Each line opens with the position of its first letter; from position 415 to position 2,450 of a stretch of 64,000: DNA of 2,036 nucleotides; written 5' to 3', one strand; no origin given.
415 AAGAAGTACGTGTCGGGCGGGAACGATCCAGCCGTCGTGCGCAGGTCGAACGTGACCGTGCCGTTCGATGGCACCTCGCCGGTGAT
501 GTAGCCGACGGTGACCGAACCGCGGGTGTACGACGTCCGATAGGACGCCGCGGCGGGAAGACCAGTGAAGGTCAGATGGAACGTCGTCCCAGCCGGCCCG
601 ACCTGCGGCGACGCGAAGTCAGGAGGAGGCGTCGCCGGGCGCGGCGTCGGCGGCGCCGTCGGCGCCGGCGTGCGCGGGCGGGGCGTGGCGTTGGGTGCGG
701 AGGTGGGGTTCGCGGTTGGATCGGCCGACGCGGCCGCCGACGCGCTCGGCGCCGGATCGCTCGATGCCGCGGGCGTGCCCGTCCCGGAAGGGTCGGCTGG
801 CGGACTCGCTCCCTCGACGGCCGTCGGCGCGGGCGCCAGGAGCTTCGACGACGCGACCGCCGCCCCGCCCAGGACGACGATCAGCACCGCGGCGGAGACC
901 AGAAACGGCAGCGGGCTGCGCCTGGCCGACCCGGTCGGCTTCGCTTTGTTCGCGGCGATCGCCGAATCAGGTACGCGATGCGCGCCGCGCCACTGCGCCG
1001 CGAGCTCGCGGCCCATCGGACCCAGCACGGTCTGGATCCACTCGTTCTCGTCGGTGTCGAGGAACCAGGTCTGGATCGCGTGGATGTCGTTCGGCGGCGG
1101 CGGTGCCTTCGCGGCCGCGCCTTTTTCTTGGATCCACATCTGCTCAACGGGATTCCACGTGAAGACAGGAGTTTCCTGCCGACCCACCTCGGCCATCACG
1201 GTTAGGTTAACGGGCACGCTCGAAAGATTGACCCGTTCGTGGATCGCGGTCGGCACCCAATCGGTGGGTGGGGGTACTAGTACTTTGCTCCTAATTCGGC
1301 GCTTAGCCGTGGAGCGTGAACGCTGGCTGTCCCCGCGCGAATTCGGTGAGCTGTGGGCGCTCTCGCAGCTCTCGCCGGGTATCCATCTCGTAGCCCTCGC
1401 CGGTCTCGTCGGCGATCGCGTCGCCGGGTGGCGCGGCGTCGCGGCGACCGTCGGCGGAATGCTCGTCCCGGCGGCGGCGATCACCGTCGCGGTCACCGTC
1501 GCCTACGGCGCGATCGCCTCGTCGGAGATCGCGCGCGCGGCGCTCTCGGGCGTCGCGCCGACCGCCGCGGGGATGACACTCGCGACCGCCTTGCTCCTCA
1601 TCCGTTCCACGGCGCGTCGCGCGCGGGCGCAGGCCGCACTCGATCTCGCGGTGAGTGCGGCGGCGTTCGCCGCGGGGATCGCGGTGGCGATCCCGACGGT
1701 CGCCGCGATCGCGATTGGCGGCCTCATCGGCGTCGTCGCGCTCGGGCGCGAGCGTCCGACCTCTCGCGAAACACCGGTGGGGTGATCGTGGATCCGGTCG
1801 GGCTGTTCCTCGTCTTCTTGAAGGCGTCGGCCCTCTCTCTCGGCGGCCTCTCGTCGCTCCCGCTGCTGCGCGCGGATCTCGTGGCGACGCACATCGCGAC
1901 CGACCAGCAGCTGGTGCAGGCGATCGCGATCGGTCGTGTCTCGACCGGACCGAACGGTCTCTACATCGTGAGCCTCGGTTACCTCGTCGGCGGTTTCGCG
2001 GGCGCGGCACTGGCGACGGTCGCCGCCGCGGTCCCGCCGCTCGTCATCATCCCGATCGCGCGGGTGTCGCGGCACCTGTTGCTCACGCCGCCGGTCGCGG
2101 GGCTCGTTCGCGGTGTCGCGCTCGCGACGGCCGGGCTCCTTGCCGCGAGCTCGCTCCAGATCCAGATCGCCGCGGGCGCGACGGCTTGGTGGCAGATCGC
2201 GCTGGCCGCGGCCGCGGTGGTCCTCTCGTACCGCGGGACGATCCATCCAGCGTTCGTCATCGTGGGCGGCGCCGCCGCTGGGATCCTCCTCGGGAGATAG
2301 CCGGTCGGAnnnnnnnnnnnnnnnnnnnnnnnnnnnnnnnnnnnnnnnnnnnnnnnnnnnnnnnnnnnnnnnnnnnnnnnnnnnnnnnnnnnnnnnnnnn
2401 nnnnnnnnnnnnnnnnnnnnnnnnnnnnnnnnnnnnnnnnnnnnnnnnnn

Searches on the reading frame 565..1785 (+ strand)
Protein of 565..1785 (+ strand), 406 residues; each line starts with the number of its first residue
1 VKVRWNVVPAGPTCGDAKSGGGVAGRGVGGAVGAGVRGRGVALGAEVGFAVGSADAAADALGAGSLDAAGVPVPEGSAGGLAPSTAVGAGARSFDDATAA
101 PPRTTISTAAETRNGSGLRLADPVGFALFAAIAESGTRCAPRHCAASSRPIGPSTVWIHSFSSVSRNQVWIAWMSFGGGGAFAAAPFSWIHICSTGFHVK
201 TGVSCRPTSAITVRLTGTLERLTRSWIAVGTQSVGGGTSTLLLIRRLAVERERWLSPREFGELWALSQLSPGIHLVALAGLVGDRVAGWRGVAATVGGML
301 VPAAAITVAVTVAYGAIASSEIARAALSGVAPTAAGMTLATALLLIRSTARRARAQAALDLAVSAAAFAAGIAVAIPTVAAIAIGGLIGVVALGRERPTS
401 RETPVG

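Call 68: search_protein_families(library=pfam, proteins=[window:565-1785:+], max_evalue=0.001)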
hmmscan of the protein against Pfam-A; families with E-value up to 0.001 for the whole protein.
window:565-1785:+ (406 aa): 1 family
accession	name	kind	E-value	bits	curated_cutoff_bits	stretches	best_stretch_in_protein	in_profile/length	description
PF02417.20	Chromate_transp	-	6.3e-26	91.8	28.6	1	222-390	3-166/166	Chromate transporter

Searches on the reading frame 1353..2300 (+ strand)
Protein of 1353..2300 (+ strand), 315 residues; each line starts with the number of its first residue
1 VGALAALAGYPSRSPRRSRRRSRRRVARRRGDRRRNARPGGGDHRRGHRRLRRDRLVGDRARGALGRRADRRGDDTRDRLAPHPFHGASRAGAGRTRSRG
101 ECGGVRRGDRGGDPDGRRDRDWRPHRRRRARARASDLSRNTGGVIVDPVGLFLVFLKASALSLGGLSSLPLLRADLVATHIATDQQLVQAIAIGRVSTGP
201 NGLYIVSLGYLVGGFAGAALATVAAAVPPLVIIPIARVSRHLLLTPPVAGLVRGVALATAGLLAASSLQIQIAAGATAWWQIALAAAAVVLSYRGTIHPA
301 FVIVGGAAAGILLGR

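Call 68: search_protein_families(library=pfam, proteins=[window:1353-2300:+], max_evalue=0.001)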
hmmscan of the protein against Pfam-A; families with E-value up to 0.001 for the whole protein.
window:1353-2300:+ (315 aa): 1 family
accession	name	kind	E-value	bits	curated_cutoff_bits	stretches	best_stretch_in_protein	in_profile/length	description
PF02417.20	Chromate_transp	-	2.2e-20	73.8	28.6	1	151-311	3-166/166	Chromate transporter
